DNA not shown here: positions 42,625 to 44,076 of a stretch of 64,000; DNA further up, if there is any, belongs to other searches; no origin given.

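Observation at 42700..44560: AT-rich two-gene operon: AAA_21/ABC-like ATPase plus a small PD-(D/E)XK-like protein, a candidate uncharacterised anti-phage system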

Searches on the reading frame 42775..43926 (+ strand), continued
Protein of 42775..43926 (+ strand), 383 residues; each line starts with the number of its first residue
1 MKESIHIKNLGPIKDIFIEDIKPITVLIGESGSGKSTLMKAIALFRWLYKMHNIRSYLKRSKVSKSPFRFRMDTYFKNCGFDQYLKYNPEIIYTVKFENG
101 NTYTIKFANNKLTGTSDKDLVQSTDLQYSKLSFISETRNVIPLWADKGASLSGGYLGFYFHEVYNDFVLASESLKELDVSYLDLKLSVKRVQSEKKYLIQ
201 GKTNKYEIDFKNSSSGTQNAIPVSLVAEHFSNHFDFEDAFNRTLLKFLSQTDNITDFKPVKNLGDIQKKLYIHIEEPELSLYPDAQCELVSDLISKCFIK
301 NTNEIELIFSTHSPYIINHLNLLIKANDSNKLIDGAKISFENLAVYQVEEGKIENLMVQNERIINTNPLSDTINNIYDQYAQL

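Call 63: search_protein_families(library=padloc, proteins=[L059:297-1442:+, L059:1456-2136:+, L064:820-1947:+, L064:1959-2618:+, L055:4001-5140:+, L055:5155-5766:+, L054:4001-5143:+, L054:5149-5820:+, L057:4001-5107:+, L057:5113-5757:+], max_evalue=0.00001)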
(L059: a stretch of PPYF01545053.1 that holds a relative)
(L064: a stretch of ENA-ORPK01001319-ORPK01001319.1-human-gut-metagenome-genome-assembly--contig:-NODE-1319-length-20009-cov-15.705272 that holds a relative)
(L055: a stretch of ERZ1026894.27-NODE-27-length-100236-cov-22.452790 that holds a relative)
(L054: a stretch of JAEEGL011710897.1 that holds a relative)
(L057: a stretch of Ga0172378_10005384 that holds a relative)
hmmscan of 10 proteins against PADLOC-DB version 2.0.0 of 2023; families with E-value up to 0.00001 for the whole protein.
L059:297-1442:+ (382 aa): 35 families (the best 25 are shown)
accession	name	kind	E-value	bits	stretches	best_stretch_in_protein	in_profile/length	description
PDLC04562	PDC-M29A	-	9.3e-33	112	1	4-334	3-336/410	-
PDLC03878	NsnB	-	2.2e-17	61.8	1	4-379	4-335/345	-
PDLC02979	AriA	-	2.6e-13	48.5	1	4-70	5-58/373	-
PDLC02980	AriA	-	5.1e-12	44.4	0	270-317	263-304/304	-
PDLC04176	HEC-01A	-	4.3e-11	40.8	1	3-99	4-102/371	-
PDLC04033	PD-T4-4_A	-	7e-11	40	1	271-326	331-380/460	-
PDLC04710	PDC-M56A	-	1.3e-10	38.8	1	4-63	3-64/382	-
PDLC04214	HEC-02A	-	3e-10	37.9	0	269-331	241-297/338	-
PDLC02915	ATPase-Toprim_I-B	-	4.1e-10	37.1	0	4-53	5-50/623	-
PDLC04175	HEC-01A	-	1.3e-09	35.6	1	4-320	8-316/363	-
PDLC04182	HEC-01A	-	5.8e-09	33.4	0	4-45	6-54/406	-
PDLC02335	AbiLi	-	1.3e-08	32.2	1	21-224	75-190/326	AbiLi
PDLC04737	PDC-M62A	-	2.5e-08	31.4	1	205-319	393-479/601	-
PDLC04177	HEC-01A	-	4.6e-08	30.5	0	6-52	9-56/393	-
PDLC04179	HEC-01A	-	5.7e-08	30.3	0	4-76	4-74/459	-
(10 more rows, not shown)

L059:1456-2136:+ (226 aa): 0 families

L064:820-1947:+ (376 aa): 55 families (the best 25 are shown)
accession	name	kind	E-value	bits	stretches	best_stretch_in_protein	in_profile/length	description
PDLC04562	PDC-M29A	-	1.1e-36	124.9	1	5-320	4-327/410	-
PDLC02979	AriA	-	1.6e-20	72.3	2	185-311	276-373/373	-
PDLC03878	NsnB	-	3.6e-15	54.6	1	4-323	4-292/345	-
PDLC02980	AriA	-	4.7e-15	54.3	2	265-312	262-304/304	-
PDLC04176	HEC-01A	-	5.8e-14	50.2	1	3-132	4-126/371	-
PDLC04182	HEC-01A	-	1.2e-13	48.9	1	3-43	5-52/406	-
PDLC02981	AriAB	-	1.3e-13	48.5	2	5-74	6-78/694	-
PDLC04541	PDC-M25A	-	1.4e-11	42.1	1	4-74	4-72/380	-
PDLC04175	HEC-01A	-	6.6e-11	39.9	1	4-104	8-97/363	-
PDLC04033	PD-T4-4_A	-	9e-11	39.6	1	260-323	324-382/460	-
PDLC04710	PDC-M56A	-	1.8e-10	38.3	0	4-101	3-96/382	-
PDLC04214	HEC-02A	-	3.2e-10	37.8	0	2-42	2-42/338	-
PDLC02915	ATPase-Toprim_I-B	-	3.5e-10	37.3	0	259-313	253-301/623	-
PDLC04144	HEC-01B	-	2.8e-09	34.6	1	3-50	4-51/395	-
PDLC00266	PtuA1|PtuA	-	3e-09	34.7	1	260-314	332-383/483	AAA ATPase domain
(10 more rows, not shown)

L064:1959-2618:+ (219 aa): 0 families

L055:4001-5140:+ (380 aa): 69 families (the best 25 are shown)
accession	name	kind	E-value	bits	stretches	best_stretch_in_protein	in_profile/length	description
PDLC04562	PDC-M29A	-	7.2e-43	145.3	1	2-332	3-337/410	-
PDLC02979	AriA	-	3.6e-23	80.9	2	127-313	248-373/373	-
PDLC02915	ATPase-Toprim_I-B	-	1.2e-16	58.7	2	1-43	4-45/623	-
PDLC02981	AriAB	-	1.1e-15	55.4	1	2-47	5-50/694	-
PDLC02980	AriA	-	1.2e-14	53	1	266-314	262-304/304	-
PDLC04182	HEC-01A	-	1.3e-13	48.7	1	1-42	5-53/406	-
PDLC03878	NsnB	-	2.4e-13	48.6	1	2-339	4-299/345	-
PDLC04033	PD-T4-4_A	-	1.5e-12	45.5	1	256-331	319-388/460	-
PDLC00070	GajA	-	5.4e-11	39.8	1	204-313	261-337/596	AAA ATPase domain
PDLC00093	GajA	-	6.7e-11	39.6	0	2-45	5-48/736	AAA ATPase domain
PDLC04214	HEC-02A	-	7.1e-11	40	1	2-40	4-42/338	-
PDLC00083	GajA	-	1.4e-10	38.2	0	2-43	5-46/639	AAA ATPase domain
PDLC00271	PtuA1|PtuA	-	2.5e-10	38.5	1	2-47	5-51/421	AAA ATPase domain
PDLC04710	PDC-M56A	-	2.7e-10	37.8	1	2-101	3-98/382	-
PDLC00290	PtuA1|PtuA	-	3.8e-10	37.7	0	2-45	5-49/414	AAA ATPase domain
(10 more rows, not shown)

L055:5155-5766:+ (203 aa): 0 families

L054:4001-5143:+ (381 aa): 38 families (the best 25 are shown)
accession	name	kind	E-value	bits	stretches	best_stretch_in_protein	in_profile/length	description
PDLC04562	PDC-M29A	-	8.8e-31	105.5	1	4-330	3-332/410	-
PDLC02979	AriA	-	2.6e-17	61.7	2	204-316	293-373/373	-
PDLC03878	NsnB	-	1.4e-13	49.3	1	4-134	4-121/345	-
PDLC04182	HEC-01A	-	9.6e-13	45.9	1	3-124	5-124/406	-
PDLC04175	HEC-01A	-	3.3e-12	44.1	1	3-110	7-108/363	-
PDLC04184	HEC-01A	-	2.1e-11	41.5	1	4-48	4-47/464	-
PDLC02980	AriA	-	4.8e-11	41.2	0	271-317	263-304/304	-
PDLC02915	ATPase-Toprim_I-B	-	9.2e-11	39.2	0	270-341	259-324/623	-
PDLC04391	PDC-M07A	-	2.1e-10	38.2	1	18-139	17-132/412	-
PDLC04214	HEC-02A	-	5e-10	37.2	0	2-104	2-104/338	-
PDLC04710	PDC-M56A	-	5.5e-10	36.8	1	4-93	3-88/382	-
PDLC04737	PDC-M62A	-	3.3e-09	34.3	1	211-319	372-479/601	-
PDLC04176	HEC-01A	-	7.2e-09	33.5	1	3-67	4-71/371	-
PDLC04177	HEC-01A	-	8.8e-09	32.9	0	15-49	19-53/393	-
PDLC04541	PDC-M25A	-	1.2e-08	32.4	0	4-72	4-70/380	-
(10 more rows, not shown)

L054:5149-5820:+ (223 aa): 0 families

L057:4001-5107:+ (369 aa): 46 families (the best 25 are shown)
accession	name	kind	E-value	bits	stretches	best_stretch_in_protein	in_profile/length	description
PDLC04562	PDC-M29A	-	4e-42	142.9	1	4-325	3-331/410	-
PDLC02979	AriA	-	3.4e-19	67.9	2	4-45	5-46/373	-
PDLC04182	HEC-01A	-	1.8e-16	58.1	1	3-42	5-51/406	-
PDLC03878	NsnB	-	6.1e-14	50.5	1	4-332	4-301/345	-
PDLC02980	AriA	-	6.9e-13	47.2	1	198-313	231-304/304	-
PDLC02915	ATPase-Toprim_I-B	-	9.1e-12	42.5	0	4-52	5-49/623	-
PDLC04214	HEC-02A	-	1.7e-11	42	1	3-42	3-42/338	-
PDLC04176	HEC-01A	-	3.2e-11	41.2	1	3-58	4-59/371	-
PDLC02981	AriAB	-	3.4e-10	37.2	0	4-45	5-46/694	-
PDLC04710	PDC-M56A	-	5.8e-10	36.7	1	3-100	2-95/382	-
PDLC04737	PDC-M62A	-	1.3e-09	35.6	1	220-313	413-477/601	-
PDLC04033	PD-T4-4_A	-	3.6e-09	34.3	1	262-320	326-378/460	-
PDLC04541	PDC-M25A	-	6.7e-09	33.3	0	4-66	4-64/380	-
PDLC02335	AbiLi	-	8e-09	33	1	7-223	55-194/326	AbiLi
PDLC04144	HEC-01B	-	1e-08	32.7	1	3-49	4-50/395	-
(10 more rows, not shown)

L057:5113-5757:+ (214 aa): 0 families

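Call 68: find_encoding_contigs(protein=window:42775-43926:+, flank=10000, max_places=5)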
Protein window:42775-43926:+ (383 aa): 8 contigs read that carry it; 4 places shown.
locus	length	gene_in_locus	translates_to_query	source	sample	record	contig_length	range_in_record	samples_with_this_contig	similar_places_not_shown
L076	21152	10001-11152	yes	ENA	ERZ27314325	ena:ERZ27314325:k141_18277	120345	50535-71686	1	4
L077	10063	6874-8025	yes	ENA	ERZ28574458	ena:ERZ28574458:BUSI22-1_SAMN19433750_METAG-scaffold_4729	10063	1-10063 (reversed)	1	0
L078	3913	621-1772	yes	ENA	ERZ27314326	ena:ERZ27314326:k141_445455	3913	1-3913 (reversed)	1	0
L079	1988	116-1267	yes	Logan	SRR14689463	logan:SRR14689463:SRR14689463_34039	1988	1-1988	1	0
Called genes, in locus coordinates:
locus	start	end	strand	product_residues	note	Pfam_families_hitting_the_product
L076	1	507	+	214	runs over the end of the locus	PF01791:DeoC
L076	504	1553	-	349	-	PF21016:RlmN_N, PF04055:Radical_SAM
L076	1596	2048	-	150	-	PF04134:DCC1-like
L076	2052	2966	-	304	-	PF11276:DUF3078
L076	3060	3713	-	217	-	PF05552:MS_channel_1st_1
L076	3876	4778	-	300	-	PF11276:DUF3078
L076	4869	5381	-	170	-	-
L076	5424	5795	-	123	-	PF19588:SxtJ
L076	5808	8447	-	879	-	PF01411:tRNA-synt_2c, PF07973:tRNA_SAD, PF02272:DHHA1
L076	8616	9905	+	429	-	PF05195:AMP_N, PF00557:Peptidase_M24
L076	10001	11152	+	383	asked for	PF13175:AAA_15, PF13476:AAA_23 (weak), PF13304:AAA_21 (weak), PF13175:AAA_15, PF13304:AAA_21 (weak)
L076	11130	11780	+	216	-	-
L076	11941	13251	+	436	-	PF07992:Pyr_redox_2 (faint), PF00890:FAD_binding_2 (weak), PF01266:DAO (weak), PF03486:HI0933_like (faint), PF13450:NAD_binding_8, PF13738:Pyr_redox_3 (faint), PF01593:Amino_oxidase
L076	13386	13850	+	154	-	PF28474:DUF8412, PF13376:OmdA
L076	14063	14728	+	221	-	PF14243:R2K_3, PF18299:R2K_2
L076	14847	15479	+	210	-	PF01712:dNK, PF02223:Thymidylate_kin (weak)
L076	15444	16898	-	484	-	PF01773:Nucleos_tra2_N, PF07670:Gate, PF07662:Nucleos_tra2_C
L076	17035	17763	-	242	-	PF13489:Methyltransf_23, PF13847:Methyltransf_31, PF08241:Methyltransf_11, PF08242:Methyltransf_12, PF13649:Methyltransf_25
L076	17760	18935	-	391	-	PF13439:Glyco_transf_4, PF13579:Glyco_trans_4_4, PF20706:GT4-conflict (weak), PF00534:Glycos_transf_1, PF13692:Glyco_trans_1_4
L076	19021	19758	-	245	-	PF01884:PcrB, PF00977:His_biosynth, PF01207:Dus (weak)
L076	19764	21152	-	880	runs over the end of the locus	PF00133:tRNA-synt_1, PF09334:tRNA-synt_1g, PF13603:tRNA-synt_1_2, PF08264:Anticodon_1, PF10458:Val_tRNA-synt_C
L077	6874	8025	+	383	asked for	PF13175:AAA_15, PF13476:AAA_23 (weak), PF13304:AAA_21 (weak), PF13175:AAA_15, PF13304:AAA_21 (weak)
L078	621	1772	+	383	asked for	PF13175:AAA_15, PF13476:AAA_23 (weak), PF13304:AAA_21 (weak), PF13175:AAA_15, PF13304:AAA_21 (weak)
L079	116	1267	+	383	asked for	PF13175:AAA_15, PF13476:AAA_23 (weak), PF13304:AAA_21 (weak), PF13175:AAA_15, PF13304:AAA_21 (weak)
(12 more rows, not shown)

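Call 69: find_homologous_proteins(query=L076:8616-9905:+, max_evalue=1e-100)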
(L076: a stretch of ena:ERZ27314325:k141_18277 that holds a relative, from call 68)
Query L076:8616-9905:+ (429 aa): 7799 proteins with E <= 1e-100 among 8000 candidates; the best 120 are listed.
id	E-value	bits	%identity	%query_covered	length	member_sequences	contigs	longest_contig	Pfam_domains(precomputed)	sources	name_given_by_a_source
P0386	1.1e-287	972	98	100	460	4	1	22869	PF00557.30,PF05195.23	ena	-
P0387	1.4e-243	826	83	100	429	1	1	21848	PF00557.30,PF05195.23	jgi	jgi:Xaa-Pro aminopeptidase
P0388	6.0e-179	614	63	97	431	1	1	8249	PF00557.30,PF05195.23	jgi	-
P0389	8.4e-178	610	63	100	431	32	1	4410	PF00557.30,PF05195.23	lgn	-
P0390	1.7e-177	609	63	97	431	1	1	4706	PF00557.30,PF05195.23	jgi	jgi:Xaa-Pro aminopeptidase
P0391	3.3e-177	608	63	97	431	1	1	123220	PF00557.30,PF05195.23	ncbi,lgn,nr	ncbi:MAG: aminopeptidase P family protein [Sphingobacteriaceae bacterium]|nr:aminopeptidase P family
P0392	6.3e-177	607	62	97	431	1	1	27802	PF00557.30,PF05195.23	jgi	jgi:Xaa-Pro aminopeptidase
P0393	1.2e-176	606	62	97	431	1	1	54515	PF00557.30,PF05195.23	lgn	-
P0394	1.2e-176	606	62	97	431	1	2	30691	PF00557.30,PF05195.23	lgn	-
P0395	1.6e-176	605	63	97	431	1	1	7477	PF00557.30,PF05195.23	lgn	-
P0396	4.3e-176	604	62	97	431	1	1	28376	PF00557.30,PF05195.23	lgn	-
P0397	4.3e-176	604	62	97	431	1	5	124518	PF00557.30,PF05195.23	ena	-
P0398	4.0e-173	594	60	100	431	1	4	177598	PF00557.30,PF05195.23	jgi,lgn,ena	-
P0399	1.4e-172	592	60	100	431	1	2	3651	PF00557.30,PF05195.23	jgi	-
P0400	2.1e-171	589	60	100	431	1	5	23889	PF00557.30,PF05195.23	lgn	-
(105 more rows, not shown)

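Call 70: find_encoding_contigs(protein=P0386, flank=8000, max_places=3)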
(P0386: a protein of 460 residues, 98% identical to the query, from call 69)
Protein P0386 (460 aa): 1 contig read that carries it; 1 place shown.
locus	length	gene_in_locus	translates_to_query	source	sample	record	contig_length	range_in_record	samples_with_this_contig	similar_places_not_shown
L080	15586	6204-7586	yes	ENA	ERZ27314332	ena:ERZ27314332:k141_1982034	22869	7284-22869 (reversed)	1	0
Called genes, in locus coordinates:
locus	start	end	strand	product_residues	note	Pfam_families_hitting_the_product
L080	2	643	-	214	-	?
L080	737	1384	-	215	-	PF05552:MS_channel_1st_1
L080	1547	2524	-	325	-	PF11276:DUF3078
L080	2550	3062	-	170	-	-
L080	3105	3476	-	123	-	PF19588:SxtJ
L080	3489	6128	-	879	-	PF01411:tRNA-synt_2c, PF07973:tRNA_SAD, PF02272:DHHA1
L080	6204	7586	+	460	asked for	PF05195:AMP_N, PF00557:Peptidase_M24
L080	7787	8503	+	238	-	PF00106:adh_short, PF13561:adh_short_C2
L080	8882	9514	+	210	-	PF01712:dNK, PF02223:Thymidylate_kin (weak)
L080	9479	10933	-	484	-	PF01773:Nucleos_tra2_N, PF07670:Gate, PF07662:Nucleos_tra2_C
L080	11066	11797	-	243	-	PF13489:Methyltransf_23, PF13847:Methyltransf_31, PF08241:Methyltransf_11, PF08242:Methyltransf_12, PF13649:Methyltransf_25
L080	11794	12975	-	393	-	PF08323:Glyco_transf_5 (faint), PF13439:Glyco_transf_4, PF13579:Glyco_trans_4_4, PF20706:GT4-conflict (weak), PF00534:Glycos_transf_1, PF13692:Glyco_trans_1_4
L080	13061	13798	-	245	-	PF01884:PcrB, PF00977:His_biosynth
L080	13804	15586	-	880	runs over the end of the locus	PF00133:tRNA-synt_1, PF09334:tRNA-synt_1g, PF13603:tRNA-synt_1_2, PF08264:Anticodon_1, PF10458:Val_tRNA-synt_C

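Call 71: find_encoding_contigs(protein=P0387, flank=8000, max_places=3)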
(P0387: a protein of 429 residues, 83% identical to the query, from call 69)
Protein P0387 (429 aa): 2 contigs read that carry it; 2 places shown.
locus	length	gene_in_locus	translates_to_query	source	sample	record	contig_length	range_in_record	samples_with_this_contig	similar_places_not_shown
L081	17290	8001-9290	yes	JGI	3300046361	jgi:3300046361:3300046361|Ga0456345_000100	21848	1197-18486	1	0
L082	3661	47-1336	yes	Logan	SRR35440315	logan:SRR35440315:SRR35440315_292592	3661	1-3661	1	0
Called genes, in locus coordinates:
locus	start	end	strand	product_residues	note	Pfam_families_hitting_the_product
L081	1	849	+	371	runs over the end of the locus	-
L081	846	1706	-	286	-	PF12784:PDDEXK_2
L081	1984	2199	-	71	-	-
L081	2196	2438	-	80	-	-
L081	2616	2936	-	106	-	-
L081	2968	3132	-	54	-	-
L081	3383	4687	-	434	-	PF15515:MvaI_BcnI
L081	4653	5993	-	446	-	PF00145:DNA_methylase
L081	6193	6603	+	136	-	PF01042:Ribonuc_L-PSP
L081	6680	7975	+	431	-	PF00070:Pyr_redox (faint), PF01266:DAO (faint), PF07992:Pyr_redox_2, PF13450:NAD_binding_8 (faint), PF13738:Pyr_redox_3 (faint), PF22366:NDH2_C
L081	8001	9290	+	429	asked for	PF05195:AMP_N, PF00557:Peptidase_M24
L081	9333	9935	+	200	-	PF01712:dNK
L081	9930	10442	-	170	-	PF13238:AAA_18 (weak), PF13671:AAA_33 (faint), PF01202:SKI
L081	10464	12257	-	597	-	PF02771:Acyl-CoA_dh_N, PF02770:Acyl-CoA_dh_M, PF00441:Acyl-CoA_dh_1, PF08028:Acyl-CoA_dh_2, PF22924:ACOX_C_alpha1, PF21343:ACAD9-ACADV_C (faint), PF21263:Acyl-CoA-dh_C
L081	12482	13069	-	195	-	PF00255:GSHPx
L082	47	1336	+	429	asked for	PF05195:AMP_N, PF00557:Peptidase_M24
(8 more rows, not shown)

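Call 89: search_protein_families(library=padloc, proteins=[L072:64-1236:+, L072:1259-2458:+, L072:2448-2897:+, L072:2918-3796:+, L072:3805-5169:+], max_evalue=0.000001)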
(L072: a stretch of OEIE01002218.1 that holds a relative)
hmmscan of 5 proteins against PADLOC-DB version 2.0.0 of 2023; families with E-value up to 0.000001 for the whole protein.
L072:64-1236:+ (390 aa): 0 families

L072:1259-2458:+ (399 aa): 41 families (the best 25 are shown)
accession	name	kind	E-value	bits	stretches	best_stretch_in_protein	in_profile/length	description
PDLC04562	PDC-M29A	-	2.9e-31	107.1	1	1-396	1-407/410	-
PDLC02979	AriA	-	2.5e-17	61.7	1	3-153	5-87/373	-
PDLC02980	AriA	-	3.9e-14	51.3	1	22-316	1-303/304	-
PDLC03878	NsnB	-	4.4e-14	51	1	2-364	3-325/345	-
PDLC04710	PDC-M56A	-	6.3e-13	46.5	1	1-103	1-97/382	-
PDLC04737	PDC-M62A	-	6.7e-13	46.5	1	183-322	382-484/601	-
PDLC02915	ATPase-Toprim_I-B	-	1.3e-12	45.3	0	3-70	5-65/623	-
PDLC04033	PD-T4-4_A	-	2.6e-12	44.7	1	268-361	329-414/460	-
PDLC04175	HEC-01A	-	4.1e-12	43.8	1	1-68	6-72/363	-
PDLC00290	PtuA1|PtuA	-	2.6e-11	41.5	1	2-321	4-318/414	AAA ATPase domain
PDLC04182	HEC-01A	-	7.6e-11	39.6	0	2-43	5-54/406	-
PDLC02914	ATPase-Toprim_I-B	-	1.3e-10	39.1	0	266-389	204-313/443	-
PDLC04389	PDC-M07A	-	2.6e-10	37.9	0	2-54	7-59/443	-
PDLC02981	AriAB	-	2.7e-10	37.5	0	3-75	5-83/694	-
PDLC00271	PtuA1|PtuA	-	3.2e-10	38.1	1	2-73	4-80/421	AAA ATPase domain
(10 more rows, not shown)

L072:2448-2897:+ (149 aa): 0 families

L072:2918-3796:+ (292 aa): 0 families

L072:3805-5169:+ (454 aa): 0 families
